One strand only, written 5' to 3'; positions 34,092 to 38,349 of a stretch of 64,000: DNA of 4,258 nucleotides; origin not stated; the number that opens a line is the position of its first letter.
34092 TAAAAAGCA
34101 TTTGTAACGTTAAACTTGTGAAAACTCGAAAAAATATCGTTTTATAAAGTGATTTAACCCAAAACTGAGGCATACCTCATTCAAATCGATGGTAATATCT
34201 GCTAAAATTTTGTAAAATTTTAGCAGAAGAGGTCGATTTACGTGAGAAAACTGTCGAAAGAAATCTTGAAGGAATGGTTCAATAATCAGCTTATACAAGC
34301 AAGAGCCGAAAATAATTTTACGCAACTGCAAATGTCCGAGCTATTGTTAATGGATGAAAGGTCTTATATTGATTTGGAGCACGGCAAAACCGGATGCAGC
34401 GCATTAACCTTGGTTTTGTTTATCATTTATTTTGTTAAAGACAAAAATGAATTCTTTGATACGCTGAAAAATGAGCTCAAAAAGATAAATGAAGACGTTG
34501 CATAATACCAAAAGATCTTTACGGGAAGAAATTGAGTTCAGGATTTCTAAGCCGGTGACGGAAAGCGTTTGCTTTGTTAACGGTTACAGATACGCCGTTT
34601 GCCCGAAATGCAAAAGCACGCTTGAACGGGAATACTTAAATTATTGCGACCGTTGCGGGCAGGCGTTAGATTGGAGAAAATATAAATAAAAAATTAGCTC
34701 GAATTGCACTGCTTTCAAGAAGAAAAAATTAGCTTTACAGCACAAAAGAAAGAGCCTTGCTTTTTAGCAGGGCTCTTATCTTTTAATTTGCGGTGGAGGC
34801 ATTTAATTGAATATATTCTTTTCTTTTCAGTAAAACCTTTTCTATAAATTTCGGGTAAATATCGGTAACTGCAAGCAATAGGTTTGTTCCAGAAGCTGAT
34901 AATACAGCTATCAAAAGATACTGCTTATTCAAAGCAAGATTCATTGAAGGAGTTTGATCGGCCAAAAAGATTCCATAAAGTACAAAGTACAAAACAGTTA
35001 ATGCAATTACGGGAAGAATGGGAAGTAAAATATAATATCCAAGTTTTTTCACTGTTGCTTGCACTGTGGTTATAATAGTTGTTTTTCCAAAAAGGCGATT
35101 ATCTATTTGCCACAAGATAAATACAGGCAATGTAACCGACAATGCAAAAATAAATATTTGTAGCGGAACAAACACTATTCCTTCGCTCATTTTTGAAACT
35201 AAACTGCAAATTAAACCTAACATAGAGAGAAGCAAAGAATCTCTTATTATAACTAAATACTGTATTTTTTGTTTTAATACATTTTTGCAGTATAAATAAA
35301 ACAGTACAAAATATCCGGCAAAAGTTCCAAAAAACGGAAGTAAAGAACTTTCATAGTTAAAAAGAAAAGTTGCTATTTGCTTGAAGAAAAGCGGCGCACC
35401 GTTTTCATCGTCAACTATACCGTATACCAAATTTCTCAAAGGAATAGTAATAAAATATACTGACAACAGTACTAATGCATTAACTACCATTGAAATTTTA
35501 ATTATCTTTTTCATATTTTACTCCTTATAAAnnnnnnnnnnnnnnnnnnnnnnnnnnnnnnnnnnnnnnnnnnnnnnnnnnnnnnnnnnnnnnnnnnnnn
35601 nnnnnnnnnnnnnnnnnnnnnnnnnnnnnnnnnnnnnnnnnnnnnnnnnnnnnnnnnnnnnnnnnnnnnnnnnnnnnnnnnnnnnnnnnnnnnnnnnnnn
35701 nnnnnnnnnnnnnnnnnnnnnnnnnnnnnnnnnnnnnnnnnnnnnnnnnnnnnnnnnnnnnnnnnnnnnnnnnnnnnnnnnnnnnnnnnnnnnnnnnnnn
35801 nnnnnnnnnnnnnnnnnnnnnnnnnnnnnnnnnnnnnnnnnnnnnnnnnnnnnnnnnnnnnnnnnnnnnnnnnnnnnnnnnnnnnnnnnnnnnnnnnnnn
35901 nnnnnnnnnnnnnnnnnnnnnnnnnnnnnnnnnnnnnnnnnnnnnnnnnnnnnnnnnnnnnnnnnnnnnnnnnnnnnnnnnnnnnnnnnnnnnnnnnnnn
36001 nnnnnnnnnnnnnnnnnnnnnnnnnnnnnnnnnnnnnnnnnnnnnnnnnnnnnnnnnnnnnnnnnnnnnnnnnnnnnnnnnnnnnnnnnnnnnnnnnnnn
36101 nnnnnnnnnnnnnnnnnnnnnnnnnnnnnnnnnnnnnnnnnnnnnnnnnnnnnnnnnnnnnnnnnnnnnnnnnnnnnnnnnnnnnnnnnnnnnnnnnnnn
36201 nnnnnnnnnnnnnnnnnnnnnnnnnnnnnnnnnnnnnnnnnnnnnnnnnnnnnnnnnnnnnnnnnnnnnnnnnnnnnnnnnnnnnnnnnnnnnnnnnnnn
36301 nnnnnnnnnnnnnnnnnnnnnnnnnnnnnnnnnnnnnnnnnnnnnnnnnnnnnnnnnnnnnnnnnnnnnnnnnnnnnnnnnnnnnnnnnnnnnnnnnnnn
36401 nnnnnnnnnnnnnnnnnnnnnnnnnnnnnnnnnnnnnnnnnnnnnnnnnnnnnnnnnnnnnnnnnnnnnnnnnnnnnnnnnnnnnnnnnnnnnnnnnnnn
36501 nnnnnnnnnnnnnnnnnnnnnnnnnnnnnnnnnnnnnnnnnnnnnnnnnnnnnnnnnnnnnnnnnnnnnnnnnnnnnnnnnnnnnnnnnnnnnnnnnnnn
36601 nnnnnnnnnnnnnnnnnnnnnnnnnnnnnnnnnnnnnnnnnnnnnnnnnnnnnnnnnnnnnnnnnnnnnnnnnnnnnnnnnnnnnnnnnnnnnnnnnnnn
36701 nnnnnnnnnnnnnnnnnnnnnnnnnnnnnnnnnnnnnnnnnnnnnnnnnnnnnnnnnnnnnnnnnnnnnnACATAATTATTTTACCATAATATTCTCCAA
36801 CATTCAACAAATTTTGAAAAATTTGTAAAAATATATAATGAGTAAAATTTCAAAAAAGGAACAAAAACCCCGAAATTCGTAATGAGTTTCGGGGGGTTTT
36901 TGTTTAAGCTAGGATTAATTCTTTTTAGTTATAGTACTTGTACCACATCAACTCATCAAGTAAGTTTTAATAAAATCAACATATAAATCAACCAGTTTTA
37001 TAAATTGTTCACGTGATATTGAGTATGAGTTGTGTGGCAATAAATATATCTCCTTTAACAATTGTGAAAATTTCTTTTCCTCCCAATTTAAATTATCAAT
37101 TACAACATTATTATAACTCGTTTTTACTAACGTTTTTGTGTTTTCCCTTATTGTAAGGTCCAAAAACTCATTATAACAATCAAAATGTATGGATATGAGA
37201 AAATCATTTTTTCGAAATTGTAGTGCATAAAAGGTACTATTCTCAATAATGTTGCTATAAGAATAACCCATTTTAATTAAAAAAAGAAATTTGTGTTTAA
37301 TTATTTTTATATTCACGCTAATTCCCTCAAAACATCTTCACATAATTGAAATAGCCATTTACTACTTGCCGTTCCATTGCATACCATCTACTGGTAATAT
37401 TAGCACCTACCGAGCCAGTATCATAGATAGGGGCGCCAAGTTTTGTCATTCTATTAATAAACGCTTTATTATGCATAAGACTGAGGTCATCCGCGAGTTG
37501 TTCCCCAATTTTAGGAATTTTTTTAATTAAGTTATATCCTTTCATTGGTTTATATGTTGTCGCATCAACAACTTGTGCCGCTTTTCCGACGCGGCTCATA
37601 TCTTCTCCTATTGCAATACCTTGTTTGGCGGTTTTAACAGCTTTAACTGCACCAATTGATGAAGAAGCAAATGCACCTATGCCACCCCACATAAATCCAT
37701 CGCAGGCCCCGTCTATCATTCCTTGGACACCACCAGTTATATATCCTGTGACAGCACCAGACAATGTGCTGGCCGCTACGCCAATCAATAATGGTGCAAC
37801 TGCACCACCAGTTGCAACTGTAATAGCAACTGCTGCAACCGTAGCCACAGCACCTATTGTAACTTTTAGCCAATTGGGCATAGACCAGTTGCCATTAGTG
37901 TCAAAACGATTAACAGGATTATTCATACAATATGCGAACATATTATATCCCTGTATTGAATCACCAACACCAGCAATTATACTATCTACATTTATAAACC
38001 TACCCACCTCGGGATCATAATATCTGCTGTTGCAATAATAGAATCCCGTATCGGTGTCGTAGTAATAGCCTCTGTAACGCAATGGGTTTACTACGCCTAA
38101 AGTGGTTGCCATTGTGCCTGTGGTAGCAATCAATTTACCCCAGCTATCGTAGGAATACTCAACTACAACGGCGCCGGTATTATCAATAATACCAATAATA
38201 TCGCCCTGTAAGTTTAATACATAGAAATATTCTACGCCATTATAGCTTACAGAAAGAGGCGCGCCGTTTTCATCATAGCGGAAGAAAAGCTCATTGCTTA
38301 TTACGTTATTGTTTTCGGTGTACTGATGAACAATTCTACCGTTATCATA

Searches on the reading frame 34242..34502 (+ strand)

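Call 79: search_protein_families(library=pfam, max_evalue=0.1, proteins=[window:34242-34502:+])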
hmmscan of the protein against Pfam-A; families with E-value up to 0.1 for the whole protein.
window:34242-34502:+ (87 aa): 2 families
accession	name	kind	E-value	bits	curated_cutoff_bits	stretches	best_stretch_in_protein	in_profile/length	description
PF12844.13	HTH_19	-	1.4e-05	25.3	30.2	1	18-73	5-52/64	Helix-turn-helix domain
PF01381.28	HTH_3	-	0.022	15.2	23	1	18-57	2-41/55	Helix-turn-helix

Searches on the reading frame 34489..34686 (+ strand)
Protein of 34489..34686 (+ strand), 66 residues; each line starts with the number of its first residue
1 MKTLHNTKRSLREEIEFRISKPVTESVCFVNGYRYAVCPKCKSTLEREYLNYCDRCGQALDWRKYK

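Call 79: search_protein_families(library=pfam, max_evalue=0.1, proteins=[window:34489-34686:+])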
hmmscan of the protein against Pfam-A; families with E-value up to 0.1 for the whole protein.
window:34489-34686:+ (66 aa): 8 families
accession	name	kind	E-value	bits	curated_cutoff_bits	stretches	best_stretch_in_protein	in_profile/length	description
PF17032.10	Zn_ribbon_15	-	0.001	20.3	28.9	1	29-60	30-62/73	zinc-ribbon family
PF18912.6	DZR_2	-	0.0012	19.1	27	1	34-61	20-47/56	Double zinc ribbon domain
PF13248.11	Zn_ribbon_3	-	0.0045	16.8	27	0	36-45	3-11/26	zinc-ribbon domain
PF14803.11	Zn_ribbon_Nudix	-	0.0063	16.8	25.6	0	51-63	1-13/34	Nudix N-terminal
PF07191.17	Zn_ribbon_6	-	0.0091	16.4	25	1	34-61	15-40/67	Double zinc ribbon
PF12773.13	DZR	-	0.015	15.9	27.3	1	37-57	26-45/45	Double zinc ribbon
PF10235.14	Cript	-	0.029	15.5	25.5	1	31-56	39-66/90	Microtubule-associated protein CRIPT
PF17848.7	Zn_ribbon_ACC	-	0.037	14.6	24.5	0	38-43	4-9/26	Acetyl-CoA carboxylase zinc finger domain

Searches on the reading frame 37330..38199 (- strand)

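Call 79: search_protein_families(library=pfam, max_evalue=0.1, proteins=[window:37330-38199:-])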
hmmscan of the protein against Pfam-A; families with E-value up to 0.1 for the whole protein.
window:37330-38199:- (290 aa): 1 family
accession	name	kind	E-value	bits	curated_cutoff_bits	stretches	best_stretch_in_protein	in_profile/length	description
PF00509.23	Hemagglutinin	-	0.0061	15.5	31.8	1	111-165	294-349/550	Haemagglutinin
